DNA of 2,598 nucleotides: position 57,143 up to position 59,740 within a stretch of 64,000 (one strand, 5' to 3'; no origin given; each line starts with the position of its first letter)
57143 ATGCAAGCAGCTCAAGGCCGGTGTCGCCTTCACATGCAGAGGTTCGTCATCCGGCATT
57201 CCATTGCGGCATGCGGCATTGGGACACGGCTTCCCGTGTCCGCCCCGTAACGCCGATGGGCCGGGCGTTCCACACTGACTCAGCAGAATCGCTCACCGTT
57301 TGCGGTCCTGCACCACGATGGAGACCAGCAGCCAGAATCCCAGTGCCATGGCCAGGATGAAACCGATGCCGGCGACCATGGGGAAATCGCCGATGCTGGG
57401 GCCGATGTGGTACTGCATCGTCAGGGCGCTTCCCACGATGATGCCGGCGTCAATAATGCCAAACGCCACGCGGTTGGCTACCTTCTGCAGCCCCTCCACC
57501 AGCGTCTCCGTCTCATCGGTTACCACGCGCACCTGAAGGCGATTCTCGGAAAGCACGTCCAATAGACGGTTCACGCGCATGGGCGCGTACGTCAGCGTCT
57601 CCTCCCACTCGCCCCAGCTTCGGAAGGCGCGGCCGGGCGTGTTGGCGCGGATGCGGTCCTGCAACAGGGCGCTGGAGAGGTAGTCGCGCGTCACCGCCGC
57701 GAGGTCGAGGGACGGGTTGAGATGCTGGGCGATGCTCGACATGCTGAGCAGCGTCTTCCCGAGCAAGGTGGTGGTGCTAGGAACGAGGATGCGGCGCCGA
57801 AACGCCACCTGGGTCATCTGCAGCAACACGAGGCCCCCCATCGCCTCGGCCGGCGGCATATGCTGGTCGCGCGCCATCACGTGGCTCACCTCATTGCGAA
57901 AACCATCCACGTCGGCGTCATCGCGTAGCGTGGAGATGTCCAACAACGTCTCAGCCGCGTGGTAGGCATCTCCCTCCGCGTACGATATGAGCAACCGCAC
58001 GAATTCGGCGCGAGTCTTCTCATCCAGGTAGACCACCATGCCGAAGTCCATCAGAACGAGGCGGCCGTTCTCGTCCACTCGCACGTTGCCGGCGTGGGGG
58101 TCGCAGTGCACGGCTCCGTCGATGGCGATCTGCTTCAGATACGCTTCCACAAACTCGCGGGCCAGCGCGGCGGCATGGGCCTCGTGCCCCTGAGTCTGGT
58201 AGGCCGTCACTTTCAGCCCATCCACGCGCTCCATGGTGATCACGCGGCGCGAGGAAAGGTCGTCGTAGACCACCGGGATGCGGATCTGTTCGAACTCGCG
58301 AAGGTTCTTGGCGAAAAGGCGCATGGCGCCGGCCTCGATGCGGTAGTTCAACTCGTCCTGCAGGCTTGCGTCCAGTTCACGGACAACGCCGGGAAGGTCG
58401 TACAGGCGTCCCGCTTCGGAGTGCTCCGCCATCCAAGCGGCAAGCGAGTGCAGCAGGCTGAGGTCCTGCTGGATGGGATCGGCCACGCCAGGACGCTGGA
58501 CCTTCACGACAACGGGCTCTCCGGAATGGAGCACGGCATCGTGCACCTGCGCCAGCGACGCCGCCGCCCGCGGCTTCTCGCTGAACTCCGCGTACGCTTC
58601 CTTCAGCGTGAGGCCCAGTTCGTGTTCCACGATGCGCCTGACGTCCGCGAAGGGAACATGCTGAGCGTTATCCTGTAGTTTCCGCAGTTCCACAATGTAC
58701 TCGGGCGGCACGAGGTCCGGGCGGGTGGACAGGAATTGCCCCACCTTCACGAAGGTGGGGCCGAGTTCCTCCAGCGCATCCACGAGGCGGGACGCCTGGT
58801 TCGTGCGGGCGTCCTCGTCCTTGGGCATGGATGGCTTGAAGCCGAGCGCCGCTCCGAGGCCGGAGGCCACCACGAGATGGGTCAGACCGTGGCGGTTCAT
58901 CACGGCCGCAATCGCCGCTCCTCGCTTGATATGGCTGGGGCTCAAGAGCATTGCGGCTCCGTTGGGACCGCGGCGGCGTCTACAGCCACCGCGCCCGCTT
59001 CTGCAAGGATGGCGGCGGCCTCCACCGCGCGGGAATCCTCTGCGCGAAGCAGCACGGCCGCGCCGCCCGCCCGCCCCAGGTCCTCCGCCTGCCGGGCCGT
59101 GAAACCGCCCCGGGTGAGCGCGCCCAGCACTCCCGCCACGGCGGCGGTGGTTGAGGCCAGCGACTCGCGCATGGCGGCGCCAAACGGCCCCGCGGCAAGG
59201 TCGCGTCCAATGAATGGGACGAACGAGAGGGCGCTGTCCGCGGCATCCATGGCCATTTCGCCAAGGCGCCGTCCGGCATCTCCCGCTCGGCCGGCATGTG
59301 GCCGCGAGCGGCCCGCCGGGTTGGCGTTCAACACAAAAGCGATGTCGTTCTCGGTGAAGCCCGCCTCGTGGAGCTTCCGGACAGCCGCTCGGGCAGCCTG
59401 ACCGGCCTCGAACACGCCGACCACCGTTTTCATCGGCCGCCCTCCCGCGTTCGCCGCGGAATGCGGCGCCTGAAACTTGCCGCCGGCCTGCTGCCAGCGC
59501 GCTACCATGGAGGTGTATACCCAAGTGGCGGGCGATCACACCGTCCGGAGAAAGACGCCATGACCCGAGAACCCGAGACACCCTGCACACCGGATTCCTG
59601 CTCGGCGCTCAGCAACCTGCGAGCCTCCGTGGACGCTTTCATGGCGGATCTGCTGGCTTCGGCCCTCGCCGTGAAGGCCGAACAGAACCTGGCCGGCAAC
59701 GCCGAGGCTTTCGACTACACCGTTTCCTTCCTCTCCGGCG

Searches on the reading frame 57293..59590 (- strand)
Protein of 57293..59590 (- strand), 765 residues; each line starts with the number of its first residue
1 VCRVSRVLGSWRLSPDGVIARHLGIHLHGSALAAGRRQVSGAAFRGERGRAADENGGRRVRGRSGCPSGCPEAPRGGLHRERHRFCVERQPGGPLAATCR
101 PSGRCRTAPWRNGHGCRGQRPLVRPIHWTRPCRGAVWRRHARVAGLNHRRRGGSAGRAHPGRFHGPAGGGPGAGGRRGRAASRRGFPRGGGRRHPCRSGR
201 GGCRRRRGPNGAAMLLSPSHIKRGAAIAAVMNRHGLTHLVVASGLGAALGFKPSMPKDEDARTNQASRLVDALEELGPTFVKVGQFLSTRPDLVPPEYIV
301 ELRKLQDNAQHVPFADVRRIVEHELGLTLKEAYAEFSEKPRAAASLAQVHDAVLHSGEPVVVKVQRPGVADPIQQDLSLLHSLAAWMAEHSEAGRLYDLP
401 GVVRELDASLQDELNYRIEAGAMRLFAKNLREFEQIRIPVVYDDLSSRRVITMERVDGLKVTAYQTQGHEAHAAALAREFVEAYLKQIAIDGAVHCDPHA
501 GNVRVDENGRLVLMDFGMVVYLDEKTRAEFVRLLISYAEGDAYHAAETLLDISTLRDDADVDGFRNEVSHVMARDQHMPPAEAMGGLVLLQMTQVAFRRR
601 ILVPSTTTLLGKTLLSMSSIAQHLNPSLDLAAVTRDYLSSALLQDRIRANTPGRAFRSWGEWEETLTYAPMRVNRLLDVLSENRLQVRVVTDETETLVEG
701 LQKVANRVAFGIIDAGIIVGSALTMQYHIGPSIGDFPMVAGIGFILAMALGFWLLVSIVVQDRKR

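Call 81: search_protein_families(library=pfam, proteins=[window:57293-59590:-], max_evalue=0.0001)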
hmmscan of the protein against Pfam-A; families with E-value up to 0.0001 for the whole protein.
window:57293-59590:- (765 aa): 1 family
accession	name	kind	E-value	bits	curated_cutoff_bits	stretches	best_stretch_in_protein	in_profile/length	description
PF03109.22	ABC1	-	1e-72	244.7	22.9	1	304-547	1-242/244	ABC1 atypical kinase-like domain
